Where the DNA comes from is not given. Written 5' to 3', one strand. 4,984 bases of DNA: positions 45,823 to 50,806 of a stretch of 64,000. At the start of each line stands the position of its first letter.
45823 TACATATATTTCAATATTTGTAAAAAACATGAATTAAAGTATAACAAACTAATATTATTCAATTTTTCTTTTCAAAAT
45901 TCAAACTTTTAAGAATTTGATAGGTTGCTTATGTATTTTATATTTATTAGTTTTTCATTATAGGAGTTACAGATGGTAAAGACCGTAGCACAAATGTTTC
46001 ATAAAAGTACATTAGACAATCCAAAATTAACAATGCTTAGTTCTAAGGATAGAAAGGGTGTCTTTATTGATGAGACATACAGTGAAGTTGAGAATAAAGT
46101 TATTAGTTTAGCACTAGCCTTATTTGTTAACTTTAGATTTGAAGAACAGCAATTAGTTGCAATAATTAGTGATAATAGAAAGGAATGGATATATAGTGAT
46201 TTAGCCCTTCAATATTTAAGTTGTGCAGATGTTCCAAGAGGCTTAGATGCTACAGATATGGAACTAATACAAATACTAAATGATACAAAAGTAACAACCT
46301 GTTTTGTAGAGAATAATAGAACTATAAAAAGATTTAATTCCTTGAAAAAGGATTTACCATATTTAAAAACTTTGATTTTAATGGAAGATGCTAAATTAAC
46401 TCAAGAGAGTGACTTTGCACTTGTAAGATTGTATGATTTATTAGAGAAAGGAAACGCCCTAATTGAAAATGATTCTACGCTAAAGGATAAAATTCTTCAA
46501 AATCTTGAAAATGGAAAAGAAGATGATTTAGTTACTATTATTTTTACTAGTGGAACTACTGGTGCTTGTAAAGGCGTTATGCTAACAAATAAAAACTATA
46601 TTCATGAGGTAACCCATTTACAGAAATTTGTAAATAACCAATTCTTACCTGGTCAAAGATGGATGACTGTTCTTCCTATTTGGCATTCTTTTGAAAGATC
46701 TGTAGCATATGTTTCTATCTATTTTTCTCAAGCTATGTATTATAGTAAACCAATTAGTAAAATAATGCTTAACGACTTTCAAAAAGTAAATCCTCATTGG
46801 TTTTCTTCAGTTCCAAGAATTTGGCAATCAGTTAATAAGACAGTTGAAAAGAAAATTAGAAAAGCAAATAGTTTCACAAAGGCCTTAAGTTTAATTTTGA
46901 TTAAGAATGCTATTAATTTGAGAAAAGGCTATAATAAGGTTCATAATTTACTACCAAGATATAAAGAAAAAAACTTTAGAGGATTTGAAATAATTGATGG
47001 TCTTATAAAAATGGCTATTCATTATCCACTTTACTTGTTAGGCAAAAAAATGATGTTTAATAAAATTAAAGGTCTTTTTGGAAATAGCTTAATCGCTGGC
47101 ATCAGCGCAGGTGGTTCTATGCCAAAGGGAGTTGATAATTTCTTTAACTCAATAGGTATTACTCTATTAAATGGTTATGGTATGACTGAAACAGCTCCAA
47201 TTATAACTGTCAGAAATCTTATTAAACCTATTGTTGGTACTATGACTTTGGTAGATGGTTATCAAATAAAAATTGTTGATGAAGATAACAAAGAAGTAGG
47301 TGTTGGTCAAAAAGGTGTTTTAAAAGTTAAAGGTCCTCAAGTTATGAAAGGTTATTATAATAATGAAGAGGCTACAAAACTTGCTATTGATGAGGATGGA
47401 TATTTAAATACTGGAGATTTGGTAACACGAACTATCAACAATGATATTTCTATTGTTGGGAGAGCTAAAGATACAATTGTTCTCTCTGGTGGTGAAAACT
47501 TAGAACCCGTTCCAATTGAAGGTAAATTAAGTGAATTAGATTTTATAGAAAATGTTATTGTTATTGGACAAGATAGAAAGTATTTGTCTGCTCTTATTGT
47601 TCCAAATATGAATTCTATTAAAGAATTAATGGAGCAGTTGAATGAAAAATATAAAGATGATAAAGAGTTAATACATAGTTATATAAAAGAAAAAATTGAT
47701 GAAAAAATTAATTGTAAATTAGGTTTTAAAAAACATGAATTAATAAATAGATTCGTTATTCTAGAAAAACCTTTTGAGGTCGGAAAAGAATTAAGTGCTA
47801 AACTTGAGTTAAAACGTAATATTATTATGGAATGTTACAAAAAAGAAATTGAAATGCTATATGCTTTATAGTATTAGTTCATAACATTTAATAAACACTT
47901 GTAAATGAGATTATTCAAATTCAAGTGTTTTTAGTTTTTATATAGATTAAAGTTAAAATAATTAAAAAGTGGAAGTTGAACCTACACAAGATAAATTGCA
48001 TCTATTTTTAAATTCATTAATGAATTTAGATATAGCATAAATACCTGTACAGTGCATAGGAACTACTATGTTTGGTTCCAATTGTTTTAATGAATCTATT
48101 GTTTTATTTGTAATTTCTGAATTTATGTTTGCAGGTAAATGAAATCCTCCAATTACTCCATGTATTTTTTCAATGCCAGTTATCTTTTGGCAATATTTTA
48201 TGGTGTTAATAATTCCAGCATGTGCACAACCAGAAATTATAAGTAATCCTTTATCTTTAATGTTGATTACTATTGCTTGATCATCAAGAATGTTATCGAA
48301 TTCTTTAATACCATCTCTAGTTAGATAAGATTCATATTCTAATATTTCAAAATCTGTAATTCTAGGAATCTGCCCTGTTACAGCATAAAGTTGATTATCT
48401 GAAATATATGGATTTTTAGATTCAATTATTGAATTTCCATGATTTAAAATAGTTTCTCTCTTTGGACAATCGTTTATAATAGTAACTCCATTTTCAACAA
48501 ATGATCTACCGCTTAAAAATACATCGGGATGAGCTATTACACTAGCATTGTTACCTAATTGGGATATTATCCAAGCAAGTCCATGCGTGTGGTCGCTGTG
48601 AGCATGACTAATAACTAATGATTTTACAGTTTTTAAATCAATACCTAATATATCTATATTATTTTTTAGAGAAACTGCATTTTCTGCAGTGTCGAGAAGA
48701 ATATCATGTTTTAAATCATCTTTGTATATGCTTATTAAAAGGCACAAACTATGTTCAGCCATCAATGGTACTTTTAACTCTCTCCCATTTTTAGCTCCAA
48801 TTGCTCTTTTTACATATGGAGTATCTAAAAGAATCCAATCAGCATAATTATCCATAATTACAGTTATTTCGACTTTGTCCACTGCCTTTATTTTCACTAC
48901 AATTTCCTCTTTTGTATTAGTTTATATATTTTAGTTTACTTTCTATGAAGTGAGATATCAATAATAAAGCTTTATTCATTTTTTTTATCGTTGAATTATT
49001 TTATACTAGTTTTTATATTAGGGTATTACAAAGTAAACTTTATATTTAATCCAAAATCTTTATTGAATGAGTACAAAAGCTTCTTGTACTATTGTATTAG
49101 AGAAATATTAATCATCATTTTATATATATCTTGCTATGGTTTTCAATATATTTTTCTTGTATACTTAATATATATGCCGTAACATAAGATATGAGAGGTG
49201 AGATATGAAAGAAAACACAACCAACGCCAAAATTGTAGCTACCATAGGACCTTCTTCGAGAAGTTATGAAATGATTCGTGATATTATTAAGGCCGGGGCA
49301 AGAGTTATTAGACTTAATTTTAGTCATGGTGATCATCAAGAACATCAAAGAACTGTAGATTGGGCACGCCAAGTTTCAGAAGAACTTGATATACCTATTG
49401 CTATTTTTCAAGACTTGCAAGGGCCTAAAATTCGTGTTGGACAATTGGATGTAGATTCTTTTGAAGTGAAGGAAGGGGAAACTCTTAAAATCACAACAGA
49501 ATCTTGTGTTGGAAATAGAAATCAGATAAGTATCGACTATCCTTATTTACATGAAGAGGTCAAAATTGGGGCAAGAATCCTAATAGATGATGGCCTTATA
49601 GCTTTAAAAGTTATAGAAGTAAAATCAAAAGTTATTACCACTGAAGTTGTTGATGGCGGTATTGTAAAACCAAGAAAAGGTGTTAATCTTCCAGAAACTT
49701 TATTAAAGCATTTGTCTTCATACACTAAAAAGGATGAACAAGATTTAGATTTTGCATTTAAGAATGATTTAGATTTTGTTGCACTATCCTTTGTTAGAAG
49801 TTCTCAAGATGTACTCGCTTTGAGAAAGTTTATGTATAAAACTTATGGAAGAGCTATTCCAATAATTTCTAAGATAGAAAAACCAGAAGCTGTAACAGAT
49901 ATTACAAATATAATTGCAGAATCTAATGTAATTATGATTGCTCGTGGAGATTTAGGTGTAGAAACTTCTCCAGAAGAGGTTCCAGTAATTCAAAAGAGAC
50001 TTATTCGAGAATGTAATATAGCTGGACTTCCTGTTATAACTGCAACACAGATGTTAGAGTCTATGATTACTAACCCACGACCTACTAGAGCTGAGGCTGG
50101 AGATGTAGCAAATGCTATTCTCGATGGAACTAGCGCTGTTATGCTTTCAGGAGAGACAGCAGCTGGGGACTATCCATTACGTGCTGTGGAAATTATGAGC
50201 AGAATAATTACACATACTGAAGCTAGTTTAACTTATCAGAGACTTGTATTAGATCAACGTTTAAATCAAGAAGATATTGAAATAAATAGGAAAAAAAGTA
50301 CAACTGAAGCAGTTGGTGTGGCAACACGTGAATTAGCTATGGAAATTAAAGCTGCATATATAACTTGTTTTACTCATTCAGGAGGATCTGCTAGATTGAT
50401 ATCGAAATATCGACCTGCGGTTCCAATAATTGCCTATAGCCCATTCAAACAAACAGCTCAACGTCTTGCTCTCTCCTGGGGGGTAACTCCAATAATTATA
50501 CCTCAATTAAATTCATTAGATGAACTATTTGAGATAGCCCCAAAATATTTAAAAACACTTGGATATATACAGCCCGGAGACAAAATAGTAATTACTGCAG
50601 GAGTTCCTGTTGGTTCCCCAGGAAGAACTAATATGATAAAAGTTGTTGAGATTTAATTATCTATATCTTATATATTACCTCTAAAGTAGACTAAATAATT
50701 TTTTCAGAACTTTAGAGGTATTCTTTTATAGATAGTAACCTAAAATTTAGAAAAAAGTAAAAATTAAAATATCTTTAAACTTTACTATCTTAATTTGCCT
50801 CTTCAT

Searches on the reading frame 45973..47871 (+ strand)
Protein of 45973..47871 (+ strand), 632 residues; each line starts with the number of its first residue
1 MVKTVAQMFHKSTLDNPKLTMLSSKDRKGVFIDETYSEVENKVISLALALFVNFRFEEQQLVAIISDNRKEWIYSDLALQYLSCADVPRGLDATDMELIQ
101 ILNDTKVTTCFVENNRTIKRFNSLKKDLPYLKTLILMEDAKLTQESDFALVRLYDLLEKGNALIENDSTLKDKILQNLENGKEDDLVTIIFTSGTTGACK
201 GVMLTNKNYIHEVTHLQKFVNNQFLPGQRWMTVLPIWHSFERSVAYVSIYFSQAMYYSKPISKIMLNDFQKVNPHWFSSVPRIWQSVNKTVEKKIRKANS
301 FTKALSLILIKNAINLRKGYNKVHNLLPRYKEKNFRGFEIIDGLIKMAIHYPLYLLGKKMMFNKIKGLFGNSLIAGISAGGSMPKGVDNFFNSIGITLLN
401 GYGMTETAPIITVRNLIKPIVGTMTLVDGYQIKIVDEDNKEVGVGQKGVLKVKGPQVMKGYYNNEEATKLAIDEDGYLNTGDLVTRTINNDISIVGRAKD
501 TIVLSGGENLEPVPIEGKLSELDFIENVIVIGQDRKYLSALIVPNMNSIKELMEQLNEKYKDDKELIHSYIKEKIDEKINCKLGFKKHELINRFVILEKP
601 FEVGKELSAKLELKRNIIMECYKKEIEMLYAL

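Call 5: search_protein_families(library=pfam, proteins=[window:45973-47871:+])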
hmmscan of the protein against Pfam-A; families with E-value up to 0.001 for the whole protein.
window:45973-47871:+ (632 aa): 2 families
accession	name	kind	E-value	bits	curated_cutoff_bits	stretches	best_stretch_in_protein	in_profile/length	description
PF00501.34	AMP-binding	-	1.3e-58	199.1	29.9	1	35-462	23-384/384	AMP-binding enzyme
PF23562.2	AMP-binding_C_3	-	4.5e-13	50.1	20.8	1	500-631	2-121/124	AMP-binding enzyme C-terminal domain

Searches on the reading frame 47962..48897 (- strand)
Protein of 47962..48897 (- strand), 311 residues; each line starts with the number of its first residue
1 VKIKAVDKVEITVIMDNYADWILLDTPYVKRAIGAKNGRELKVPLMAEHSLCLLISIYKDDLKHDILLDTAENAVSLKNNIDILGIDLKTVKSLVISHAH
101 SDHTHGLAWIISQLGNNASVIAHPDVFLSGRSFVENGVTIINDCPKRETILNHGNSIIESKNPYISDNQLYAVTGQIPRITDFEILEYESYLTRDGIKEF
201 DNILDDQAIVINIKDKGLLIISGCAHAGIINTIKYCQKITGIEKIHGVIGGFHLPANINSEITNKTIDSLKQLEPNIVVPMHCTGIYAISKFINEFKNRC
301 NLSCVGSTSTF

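Call 11: search_protein_families(library=pfam, proteins=[window:47962-48897:-], max_evalue=0.00001)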
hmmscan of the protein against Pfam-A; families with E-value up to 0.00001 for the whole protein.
window:47962-48897:- (311 aa): 1 family
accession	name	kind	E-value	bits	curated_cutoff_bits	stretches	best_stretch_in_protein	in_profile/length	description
PF00753.33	Lactamase_B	-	8.5e-08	32.8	22.7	1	78-132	33-85/196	Metallo-beta-lactamase superfamily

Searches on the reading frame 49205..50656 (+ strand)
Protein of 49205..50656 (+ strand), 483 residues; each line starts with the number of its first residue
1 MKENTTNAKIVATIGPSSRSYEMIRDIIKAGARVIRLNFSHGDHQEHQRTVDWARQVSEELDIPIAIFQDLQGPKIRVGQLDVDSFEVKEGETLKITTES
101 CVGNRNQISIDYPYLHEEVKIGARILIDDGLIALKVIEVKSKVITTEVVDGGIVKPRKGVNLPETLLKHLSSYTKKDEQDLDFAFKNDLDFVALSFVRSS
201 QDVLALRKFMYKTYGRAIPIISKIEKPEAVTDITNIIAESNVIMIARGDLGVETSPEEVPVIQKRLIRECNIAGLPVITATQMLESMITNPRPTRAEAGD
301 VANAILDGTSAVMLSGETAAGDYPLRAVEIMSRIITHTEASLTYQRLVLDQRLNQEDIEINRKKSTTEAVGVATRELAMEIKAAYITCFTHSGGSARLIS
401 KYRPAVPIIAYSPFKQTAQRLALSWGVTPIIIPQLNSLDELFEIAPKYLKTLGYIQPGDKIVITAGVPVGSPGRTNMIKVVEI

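Call 11: search_protein_families(library=pfam, proteins=[window:49205-50656:+], max_evalue=0.00001)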
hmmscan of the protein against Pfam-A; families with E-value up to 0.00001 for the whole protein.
window:49205-50656:+ (483 aa): 2 families
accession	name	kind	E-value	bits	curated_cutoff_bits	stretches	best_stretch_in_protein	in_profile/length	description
PF00224.27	PK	-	4.9e-115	384.5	30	1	7-328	3-328/328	Pyruvate kinase, barrel domain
PF02887.21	PK_C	-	1.2e-36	125.7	28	1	368-481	1-114/114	Pyruvate kinase, alpha/beta domain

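Call 42: list_cluster_members(proteins=[window:49205-50656:+, window:41835-43580:-, window:38972-39973:+, window:35941-37476:+])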
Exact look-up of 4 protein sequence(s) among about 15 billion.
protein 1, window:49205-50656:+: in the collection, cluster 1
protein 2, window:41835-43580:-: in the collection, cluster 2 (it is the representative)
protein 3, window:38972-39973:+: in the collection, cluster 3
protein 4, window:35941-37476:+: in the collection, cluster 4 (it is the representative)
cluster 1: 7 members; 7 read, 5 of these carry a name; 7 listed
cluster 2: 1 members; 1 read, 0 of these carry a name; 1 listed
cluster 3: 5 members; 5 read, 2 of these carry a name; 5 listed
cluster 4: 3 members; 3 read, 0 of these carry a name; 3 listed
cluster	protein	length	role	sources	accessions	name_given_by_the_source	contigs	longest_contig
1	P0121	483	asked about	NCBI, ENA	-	-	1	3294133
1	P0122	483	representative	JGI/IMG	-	pyruvate kinase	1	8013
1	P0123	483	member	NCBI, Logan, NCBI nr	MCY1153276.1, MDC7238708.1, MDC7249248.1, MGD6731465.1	MAG: pyruvate kinase [Sphaerochaetaceae bacterium] | pyruvate kinase [Sphaerochaetaceae bacterium]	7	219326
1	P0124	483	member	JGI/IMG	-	pyruvate kinase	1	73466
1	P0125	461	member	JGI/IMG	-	pyruvate kinase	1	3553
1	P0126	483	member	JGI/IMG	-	pyruvate kinase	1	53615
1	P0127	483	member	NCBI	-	-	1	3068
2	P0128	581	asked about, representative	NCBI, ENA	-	-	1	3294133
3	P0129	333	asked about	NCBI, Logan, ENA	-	-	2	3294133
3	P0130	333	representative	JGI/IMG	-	3-dehydro-L-gulonate 2-dehydrogenase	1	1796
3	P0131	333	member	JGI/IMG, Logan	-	3-dehydro-L-gulonate 2-dehydrogenase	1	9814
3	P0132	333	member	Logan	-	-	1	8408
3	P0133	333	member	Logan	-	-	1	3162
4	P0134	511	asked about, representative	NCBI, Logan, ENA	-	-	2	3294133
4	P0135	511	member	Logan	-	-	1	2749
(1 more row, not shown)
